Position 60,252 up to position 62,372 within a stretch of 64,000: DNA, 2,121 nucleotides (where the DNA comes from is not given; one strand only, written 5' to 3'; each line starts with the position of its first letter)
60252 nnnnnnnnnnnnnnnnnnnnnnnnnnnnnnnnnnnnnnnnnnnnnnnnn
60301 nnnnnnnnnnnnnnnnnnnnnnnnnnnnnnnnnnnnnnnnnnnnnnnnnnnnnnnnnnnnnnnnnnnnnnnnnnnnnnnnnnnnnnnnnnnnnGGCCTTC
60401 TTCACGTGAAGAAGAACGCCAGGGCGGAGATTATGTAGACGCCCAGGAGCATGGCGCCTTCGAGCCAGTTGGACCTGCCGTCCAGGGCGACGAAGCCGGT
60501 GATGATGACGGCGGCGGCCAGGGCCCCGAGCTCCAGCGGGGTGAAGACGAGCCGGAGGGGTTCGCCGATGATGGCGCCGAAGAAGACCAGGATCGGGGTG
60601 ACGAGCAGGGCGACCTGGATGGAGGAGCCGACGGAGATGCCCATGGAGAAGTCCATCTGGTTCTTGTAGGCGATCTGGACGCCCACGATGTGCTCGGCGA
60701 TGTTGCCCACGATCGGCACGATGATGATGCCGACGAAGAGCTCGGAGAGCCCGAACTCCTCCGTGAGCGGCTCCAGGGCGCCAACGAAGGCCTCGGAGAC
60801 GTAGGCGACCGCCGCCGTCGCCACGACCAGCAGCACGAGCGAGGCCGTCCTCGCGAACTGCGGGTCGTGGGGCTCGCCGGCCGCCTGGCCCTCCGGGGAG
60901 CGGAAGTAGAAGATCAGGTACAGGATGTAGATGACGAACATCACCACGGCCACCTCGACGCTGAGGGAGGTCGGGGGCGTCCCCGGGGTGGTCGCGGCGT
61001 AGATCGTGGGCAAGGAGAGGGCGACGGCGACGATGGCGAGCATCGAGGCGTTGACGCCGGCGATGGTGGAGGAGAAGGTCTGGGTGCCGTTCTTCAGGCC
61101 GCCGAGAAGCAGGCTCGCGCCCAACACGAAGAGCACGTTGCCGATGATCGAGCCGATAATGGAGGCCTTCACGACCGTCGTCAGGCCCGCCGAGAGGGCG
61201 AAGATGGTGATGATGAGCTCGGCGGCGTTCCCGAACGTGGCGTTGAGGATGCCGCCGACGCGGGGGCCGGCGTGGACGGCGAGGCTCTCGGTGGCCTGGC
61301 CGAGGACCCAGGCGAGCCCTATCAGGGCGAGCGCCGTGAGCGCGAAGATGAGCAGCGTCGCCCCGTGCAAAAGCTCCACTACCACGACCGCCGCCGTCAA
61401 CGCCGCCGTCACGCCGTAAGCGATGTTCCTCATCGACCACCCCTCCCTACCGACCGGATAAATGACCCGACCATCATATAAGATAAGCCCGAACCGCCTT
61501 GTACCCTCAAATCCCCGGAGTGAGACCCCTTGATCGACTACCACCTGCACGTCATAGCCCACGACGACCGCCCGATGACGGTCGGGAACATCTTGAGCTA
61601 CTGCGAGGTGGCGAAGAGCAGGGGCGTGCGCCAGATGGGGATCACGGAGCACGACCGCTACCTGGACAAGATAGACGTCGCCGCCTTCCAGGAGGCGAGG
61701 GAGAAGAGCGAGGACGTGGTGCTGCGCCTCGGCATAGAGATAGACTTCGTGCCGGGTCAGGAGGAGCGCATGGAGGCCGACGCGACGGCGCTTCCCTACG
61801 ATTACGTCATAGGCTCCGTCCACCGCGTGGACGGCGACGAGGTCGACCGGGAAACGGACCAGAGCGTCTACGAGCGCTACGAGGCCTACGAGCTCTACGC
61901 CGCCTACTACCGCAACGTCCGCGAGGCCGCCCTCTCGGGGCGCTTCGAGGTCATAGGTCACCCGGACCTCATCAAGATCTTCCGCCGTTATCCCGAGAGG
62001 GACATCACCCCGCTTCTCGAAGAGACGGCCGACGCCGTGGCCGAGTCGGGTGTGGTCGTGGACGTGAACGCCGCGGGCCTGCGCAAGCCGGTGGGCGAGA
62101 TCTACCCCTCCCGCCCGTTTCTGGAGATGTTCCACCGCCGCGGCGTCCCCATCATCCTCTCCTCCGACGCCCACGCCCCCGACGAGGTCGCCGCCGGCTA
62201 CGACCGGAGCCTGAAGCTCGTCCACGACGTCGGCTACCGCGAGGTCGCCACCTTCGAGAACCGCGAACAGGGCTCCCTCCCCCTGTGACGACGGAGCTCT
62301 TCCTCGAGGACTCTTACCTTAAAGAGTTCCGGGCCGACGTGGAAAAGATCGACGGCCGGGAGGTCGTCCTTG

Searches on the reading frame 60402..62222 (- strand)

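Call 55: search_protein_families(library=pfam, proteins=[window:60402-62222:-], max_evalue=0.00001)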
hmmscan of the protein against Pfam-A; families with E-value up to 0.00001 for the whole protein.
window:60402-62222:- (606 aa): 1 family
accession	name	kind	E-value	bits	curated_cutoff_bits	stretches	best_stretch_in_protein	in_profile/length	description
PF01699.29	Na_Ca_ex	-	2.8e-36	125.2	24.9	2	461-604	2-150/151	Sodium/calcium exchanger protein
